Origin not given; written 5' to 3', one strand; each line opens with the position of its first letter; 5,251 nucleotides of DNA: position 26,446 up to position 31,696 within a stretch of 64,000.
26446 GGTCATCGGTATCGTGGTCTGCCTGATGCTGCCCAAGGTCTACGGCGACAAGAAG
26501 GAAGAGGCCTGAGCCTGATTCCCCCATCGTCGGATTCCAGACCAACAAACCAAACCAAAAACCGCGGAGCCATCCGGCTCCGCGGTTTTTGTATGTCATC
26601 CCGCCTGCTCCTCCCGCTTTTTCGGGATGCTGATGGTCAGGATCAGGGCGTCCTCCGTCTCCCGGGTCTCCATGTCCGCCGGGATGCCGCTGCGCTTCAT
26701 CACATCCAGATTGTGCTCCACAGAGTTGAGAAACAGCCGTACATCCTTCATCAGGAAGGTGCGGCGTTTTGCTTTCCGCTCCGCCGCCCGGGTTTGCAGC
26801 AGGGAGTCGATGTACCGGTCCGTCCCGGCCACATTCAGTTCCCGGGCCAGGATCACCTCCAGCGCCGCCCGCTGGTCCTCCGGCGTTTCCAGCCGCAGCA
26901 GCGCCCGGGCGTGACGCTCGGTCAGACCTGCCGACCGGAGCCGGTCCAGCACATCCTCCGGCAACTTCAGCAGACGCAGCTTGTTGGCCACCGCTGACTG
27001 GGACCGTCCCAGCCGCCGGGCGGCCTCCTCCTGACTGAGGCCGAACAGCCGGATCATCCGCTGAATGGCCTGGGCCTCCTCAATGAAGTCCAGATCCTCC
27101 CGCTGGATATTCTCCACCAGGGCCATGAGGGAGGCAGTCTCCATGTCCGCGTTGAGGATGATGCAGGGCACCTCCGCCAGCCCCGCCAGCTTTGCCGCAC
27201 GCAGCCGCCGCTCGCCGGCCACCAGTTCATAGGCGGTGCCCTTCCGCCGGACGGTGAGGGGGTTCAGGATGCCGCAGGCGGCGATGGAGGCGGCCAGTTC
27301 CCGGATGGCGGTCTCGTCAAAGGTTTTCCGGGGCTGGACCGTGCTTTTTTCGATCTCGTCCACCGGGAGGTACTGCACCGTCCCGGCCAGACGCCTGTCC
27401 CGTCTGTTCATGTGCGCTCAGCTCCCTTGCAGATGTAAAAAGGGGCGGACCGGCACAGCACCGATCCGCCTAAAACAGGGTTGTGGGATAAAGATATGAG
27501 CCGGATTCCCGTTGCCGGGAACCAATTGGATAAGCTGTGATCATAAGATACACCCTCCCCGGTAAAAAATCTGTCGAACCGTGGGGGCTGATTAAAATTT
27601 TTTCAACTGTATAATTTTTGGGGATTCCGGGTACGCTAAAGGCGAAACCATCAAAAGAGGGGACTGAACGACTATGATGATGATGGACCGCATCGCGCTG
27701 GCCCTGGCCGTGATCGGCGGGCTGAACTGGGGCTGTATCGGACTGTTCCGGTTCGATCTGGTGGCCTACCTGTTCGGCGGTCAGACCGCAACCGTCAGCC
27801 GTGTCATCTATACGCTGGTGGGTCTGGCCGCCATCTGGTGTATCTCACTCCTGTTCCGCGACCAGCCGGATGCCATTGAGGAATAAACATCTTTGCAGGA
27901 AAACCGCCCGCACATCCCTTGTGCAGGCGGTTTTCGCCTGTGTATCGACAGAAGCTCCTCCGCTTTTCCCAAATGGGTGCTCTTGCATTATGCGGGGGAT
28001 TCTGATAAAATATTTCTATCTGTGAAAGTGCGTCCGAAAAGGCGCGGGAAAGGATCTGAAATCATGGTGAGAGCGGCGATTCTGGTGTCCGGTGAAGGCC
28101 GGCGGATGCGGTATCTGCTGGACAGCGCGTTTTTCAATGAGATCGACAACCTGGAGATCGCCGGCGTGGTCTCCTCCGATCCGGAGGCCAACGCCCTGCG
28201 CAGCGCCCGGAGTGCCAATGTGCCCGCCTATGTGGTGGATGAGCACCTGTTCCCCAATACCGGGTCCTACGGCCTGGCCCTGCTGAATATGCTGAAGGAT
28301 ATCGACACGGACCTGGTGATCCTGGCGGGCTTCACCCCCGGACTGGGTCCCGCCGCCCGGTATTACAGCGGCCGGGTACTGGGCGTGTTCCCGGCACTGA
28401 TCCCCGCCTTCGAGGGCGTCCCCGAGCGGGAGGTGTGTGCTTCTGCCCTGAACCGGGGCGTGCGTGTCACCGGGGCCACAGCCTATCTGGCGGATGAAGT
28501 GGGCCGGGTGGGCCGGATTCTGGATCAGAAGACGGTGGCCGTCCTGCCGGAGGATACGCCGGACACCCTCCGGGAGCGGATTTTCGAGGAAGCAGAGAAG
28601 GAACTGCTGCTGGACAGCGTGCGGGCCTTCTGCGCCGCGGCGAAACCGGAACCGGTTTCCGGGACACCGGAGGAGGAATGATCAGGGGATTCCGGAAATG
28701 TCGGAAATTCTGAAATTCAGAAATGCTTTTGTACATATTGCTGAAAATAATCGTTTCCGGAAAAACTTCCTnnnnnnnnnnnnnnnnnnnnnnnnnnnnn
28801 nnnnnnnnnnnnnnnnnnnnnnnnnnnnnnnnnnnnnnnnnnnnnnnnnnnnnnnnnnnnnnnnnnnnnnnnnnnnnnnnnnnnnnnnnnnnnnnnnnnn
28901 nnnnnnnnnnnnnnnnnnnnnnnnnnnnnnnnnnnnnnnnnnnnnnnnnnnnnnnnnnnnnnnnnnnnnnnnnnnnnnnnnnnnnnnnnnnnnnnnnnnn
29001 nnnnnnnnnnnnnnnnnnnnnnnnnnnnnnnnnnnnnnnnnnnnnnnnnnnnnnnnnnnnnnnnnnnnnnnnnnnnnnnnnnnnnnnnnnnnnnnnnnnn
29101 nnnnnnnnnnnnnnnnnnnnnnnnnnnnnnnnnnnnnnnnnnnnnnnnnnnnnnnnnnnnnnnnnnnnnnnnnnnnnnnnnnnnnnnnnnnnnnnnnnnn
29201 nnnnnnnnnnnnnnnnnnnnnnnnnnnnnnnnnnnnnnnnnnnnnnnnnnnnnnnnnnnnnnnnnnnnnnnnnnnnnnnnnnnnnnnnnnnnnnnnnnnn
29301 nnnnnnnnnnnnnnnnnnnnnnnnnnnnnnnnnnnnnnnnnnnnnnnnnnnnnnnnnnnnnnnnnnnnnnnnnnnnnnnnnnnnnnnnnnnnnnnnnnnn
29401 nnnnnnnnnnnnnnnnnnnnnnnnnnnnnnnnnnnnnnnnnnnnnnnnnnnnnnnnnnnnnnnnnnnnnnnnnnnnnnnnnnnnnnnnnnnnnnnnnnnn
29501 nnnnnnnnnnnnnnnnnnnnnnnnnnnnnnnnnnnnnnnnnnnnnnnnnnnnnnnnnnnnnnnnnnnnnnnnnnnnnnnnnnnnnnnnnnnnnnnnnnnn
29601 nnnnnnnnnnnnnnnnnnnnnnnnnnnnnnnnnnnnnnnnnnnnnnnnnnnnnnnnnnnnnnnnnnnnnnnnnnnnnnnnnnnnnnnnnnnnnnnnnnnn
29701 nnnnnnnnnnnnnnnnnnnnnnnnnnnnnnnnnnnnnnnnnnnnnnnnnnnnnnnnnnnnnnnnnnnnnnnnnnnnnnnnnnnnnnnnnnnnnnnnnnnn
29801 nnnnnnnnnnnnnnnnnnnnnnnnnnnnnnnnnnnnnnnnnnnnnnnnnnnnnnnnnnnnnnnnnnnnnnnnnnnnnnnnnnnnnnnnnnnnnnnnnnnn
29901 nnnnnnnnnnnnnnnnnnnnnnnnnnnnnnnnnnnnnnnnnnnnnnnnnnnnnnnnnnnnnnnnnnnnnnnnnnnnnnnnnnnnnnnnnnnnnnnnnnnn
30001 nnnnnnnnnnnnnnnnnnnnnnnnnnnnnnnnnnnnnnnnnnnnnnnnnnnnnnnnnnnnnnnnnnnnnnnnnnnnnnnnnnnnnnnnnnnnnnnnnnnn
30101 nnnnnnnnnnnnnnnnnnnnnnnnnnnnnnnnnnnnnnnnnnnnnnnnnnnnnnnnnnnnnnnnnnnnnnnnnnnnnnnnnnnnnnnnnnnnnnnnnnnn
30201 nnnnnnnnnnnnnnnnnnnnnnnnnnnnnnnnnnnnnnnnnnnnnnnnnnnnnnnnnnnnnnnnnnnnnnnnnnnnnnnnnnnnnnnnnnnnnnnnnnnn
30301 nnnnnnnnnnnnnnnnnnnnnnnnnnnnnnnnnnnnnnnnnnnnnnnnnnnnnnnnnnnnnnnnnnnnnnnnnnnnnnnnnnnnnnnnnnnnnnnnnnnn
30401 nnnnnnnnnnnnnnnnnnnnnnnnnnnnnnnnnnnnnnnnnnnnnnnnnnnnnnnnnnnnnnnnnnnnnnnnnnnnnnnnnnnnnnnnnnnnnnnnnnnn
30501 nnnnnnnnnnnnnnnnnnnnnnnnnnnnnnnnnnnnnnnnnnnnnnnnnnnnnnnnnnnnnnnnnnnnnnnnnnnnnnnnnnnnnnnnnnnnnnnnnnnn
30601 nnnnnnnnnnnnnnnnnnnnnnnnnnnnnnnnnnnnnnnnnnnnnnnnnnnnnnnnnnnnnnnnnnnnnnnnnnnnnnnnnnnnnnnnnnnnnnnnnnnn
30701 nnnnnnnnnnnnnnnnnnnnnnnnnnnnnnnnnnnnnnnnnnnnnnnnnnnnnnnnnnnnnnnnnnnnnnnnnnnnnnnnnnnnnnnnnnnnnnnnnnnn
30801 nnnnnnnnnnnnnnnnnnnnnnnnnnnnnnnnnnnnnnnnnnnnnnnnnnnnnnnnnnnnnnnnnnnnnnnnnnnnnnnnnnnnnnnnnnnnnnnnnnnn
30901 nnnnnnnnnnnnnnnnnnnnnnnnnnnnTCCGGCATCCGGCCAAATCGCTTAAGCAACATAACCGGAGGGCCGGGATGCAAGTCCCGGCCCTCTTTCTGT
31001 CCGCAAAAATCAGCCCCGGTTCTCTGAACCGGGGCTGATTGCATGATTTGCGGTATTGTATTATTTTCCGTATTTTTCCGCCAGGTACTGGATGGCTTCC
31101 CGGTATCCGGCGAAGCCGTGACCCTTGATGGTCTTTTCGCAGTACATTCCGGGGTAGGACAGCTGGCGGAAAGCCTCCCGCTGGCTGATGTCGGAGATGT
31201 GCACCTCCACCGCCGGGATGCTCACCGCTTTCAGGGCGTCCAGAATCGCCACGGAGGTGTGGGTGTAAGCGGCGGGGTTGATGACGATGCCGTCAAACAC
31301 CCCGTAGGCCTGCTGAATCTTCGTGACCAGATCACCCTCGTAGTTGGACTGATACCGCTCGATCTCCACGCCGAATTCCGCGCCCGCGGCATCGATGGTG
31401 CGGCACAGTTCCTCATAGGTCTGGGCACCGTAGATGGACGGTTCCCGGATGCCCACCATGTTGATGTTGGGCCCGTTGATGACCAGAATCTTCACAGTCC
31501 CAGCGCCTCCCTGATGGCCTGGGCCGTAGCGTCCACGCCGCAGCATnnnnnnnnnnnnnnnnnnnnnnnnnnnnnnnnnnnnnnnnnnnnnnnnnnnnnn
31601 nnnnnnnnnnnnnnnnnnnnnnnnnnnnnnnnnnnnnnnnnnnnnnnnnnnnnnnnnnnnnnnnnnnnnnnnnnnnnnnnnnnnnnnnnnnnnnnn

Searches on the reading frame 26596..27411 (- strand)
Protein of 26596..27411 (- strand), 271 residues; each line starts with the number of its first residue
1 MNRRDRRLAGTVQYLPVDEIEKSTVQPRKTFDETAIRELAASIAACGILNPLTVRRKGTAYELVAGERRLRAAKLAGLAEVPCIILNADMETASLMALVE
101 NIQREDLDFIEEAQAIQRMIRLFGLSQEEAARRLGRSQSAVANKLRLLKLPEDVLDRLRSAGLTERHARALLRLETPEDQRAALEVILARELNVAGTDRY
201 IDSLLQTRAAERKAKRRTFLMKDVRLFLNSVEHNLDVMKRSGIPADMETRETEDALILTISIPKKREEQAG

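Call 92: search_protein_families(library=pfam, proteins=[window:26596-27411:-], max_evalue=0.00001)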
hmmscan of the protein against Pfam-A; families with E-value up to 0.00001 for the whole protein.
window:26596-27411:- (271 aa): 2 families
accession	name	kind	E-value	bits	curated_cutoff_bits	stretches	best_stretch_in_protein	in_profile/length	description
PF17762.8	HTH_ParB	-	5.4e-32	110.4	22.6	1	105-204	1-100/102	ParB HTH domain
PF02195.25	ParB_N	-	4.1e-27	94.5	26.3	1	12-103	3-95/95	ParB N-terminal domain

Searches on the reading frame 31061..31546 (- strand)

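Call 33: search_protein_families(library=ncbifam, proteins=[window:31061-31546:-], max_evalue=1e-10)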
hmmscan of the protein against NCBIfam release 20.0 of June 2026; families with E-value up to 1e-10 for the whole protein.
window:31061-31546:- (161 aa): 5 families
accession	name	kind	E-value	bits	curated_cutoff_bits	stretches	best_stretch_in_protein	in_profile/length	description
NF003805.0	PRK05395.1-2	subfamily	4.2e-53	178.8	146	1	18-158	2-142/147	type II 3-dehydroquinate dehydratase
TIGR01088.1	aroQ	equivalog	8.2e-53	177.8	169.85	1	19-158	1-140/141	type II 3-dehydroquinate dehydratase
NF003806.0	PRK05395.1-3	subfamily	5.6e-52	175.1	171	1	19-158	4-143/149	type II 3-dehydroquinate dehydratase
NF003807.0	PRK05395.1-4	subfamily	9e-52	174.6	130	1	18-158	4-144/148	type II 3-dehydroquinate dehydratase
NF003804.0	PRK05395.1-1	subfamily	7.7e-47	158.7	195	1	18-158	5-146/151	type II 3-dehydroquinate dehydratase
